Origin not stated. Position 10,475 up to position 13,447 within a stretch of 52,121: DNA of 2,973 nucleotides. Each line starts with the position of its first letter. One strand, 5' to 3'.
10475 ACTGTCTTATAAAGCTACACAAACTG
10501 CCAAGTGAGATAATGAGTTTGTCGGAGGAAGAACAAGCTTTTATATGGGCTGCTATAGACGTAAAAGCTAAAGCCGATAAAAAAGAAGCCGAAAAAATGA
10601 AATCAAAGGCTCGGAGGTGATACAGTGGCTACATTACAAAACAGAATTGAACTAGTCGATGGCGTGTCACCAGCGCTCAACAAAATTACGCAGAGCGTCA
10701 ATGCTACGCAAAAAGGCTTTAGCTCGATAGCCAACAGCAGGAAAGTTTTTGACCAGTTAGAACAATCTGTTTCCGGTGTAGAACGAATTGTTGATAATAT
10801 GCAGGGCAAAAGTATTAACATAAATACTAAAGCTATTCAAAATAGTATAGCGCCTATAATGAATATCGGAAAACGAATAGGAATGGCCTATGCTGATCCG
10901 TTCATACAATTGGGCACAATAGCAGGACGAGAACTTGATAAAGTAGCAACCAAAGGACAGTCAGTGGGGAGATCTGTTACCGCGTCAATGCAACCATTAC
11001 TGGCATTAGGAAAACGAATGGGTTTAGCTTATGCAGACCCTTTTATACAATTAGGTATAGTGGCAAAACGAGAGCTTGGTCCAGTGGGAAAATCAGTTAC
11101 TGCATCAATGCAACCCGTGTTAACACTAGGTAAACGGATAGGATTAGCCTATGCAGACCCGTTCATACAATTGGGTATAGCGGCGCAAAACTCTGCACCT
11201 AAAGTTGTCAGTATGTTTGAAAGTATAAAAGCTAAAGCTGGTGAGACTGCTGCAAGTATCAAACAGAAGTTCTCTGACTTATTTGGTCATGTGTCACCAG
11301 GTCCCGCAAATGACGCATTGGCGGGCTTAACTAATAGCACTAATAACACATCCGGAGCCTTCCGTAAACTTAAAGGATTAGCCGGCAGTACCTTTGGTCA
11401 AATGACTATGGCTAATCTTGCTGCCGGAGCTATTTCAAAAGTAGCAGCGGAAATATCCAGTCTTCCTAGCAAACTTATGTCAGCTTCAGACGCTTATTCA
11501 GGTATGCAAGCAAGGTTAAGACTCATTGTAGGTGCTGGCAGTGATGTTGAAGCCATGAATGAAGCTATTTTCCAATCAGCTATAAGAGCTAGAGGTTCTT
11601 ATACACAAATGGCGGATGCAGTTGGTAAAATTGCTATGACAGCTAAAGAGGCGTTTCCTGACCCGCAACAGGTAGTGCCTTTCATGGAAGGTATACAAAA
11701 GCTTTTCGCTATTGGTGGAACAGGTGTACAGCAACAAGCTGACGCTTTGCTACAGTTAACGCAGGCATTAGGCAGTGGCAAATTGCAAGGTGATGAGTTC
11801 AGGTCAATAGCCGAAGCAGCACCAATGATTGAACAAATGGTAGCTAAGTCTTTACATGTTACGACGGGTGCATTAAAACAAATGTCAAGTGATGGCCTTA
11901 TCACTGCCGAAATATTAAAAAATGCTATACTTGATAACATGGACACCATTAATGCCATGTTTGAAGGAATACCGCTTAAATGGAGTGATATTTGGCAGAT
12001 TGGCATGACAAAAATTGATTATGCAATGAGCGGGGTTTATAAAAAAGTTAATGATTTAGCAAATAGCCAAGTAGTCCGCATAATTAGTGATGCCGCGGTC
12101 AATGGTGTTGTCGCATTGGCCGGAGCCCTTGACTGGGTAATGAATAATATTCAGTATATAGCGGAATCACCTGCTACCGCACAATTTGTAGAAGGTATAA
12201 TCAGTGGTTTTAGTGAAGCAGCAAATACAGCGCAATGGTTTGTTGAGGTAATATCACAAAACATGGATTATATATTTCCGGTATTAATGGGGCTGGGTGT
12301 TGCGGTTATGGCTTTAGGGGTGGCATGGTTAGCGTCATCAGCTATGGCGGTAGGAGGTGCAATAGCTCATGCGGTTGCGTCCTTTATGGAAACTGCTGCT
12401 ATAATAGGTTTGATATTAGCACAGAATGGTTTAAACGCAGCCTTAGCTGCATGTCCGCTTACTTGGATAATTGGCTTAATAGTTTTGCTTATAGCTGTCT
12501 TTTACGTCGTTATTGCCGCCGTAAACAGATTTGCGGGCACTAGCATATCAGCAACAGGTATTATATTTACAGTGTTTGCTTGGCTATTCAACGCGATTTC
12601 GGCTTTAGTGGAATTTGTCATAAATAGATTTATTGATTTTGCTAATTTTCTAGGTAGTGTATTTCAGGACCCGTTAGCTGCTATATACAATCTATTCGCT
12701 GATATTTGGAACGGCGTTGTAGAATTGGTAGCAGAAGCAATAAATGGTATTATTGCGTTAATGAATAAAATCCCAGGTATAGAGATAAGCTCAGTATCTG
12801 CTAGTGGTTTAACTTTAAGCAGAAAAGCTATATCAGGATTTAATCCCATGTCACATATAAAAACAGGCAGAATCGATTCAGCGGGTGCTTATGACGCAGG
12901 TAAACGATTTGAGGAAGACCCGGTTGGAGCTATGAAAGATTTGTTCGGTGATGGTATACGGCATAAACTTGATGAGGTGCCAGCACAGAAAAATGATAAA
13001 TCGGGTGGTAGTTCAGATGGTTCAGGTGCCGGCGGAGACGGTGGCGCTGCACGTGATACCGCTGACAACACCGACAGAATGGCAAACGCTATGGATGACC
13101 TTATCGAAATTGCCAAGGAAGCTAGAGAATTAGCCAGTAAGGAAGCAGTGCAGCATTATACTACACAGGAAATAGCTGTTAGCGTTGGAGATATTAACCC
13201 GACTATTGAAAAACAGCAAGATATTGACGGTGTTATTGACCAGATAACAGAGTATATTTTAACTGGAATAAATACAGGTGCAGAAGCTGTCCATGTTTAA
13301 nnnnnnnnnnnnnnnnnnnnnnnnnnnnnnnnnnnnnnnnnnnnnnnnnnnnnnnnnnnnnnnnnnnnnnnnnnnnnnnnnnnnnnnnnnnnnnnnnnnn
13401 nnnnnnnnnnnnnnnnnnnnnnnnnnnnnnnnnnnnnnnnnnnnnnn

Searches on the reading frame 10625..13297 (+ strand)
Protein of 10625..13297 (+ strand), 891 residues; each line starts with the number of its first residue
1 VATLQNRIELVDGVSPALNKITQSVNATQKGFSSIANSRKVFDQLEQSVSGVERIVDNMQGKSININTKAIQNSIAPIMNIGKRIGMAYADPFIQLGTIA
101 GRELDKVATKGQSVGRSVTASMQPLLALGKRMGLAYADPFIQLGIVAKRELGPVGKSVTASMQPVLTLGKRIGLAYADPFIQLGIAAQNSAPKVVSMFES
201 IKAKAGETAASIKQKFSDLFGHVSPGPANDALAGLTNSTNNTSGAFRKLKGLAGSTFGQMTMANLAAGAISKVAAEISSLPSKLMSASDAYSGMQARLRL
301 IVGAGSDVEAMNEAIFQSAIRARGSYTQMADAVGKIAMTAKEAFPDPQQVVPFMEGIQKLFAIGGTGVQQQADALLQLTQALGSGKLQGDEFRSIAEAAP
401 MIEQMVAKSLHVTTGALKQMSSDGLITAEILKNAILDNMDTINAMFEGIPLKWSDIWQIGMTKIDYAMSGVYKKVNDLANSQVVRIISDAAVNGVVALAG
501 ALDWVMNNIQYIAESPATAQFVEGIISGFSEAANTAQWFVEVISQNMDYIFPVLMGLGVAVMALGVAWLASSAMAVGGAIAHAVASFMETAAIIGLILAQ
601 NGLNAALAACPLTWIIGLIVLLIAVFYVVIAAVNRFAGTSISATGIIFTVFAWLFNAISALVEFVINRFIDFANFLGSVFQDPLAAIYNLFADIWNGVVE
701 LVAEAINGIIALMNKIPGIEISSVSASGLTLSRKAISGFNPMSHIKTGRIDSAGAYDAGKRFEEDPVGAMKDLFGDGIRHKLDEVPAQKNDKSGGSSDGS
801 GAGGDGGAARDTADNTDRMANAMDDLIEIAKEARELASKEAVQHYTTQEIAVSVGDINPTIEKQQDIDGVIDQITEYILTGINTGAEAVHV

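Call 25: search_protein_families(library=pfam, max_evalue=0.001, proteins=[window:10625-13297:+])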
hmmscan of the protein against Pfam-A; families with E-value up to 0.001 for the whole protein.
seq(891 aa): 1 family
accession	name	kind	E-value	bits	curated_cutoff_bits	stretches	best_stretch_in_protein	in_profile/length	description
PF20155.4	TMP_3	-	1.9e-39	135.8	41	1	283-458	2-177/192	Tape measure protein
